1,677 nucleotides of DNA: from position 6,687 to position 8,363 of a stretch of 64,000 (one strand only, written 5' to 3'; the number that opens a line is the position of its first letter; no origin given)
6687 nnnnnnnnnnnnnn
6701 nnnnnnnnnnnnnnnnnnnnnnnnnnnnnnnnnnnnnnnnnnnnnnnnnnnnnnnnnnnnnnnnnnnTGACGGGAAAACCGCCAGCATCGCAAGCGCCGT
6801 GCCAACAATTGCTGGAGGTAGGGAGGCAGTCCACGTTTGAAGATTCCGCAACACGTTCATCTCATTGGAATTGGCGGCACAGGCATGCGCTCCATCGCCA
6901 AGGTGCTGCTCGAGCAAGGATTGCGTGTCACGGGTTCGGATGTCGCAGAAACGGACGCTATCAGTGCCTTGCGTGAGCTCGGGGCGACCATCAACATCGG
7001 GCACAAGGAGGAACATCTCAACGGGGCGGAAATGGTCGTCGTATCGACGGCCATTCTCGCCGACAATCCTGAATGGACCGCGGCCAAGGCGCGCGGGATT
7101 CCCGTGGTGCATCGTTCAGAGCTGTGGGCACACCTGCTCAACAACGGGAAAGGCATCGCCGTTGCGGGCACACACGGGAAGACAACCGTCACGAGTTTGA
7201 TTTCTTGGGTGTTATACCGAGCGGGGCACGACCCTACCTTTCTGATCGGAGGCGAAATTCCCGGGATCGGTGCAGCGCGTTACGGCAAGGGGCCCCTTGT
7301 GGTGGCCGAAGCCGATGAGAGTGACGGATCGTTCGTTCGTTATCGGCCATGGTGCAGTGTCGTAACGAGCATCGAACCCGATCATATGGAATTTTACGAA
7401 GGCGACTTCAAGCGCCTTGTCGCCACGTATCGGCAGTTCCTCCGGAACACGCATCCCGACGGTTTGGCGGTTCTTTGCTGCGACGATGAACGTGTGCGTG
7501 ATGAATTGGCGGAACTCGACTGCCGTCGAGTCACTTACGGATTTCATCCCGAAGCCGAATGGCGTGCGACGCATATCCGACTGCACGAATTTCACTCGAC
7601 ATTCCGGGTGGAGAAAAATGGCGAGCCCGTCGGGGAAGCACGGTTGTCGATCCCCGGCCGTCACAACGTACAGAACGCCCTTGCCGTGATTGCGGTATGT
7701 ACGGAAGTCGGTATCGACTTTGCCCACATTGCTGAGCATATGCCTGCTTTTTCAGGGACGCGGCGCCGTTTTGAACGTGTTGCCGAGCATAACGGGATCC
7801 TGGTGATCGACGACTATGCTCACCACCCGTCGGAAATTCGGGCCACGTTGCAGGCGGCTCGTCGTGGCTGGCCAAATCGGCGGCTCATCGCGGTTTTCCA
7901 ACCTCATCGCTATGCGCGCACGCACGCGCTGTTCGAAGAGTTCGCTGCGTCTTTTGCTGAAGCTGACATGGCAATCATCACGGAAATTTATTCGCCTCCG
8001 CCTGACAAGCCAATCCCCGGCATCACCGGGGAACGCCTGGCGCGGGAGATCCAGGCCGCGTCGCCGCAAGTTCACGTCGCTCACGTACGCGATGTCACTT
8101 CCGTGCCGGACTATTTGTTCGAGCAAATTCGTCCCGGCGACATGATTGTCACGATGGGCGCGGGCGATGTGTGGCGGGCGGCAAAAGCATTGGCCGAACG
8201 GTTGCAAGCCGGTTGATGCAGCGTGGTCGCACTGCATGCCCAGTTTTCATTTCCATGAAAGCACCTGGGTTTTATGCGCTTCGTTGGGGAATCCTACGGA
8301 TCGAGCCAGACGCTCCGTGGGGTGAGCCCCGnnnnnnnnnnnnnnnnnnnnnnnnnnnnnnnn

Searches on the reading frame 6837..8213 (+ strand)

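Call 51: search_protein_families(library=pfam, proteins=[window:6837-8213:+], max_evalue=0.00001)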
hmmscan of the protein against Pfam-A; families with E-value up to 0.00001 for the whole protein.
window:6837-8213:+ (459 aa): 4 families
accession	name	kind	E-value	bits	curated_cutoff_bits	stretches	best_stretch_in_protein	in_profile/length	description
PF02875.26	Mur_ligase_C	-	1.3e-26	94.4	28.4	1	310-443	1-127/127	Mur ligase, glutamate ligase domain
PF08245.18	Mur_ligase_M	-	1.8e-25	90.5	24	1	109-288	1-200/200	Mur ligase middle domain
PF01225.30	Mur_ligase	-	4.7e-25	88.2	21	1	6-103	1-93/95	Mur ligase family, catalytic domain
PF21799.2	MurD-like_N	-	4.7e-06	27.2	27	1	6-91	2-87/88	Mur ligase MurD-like, N-terminal domain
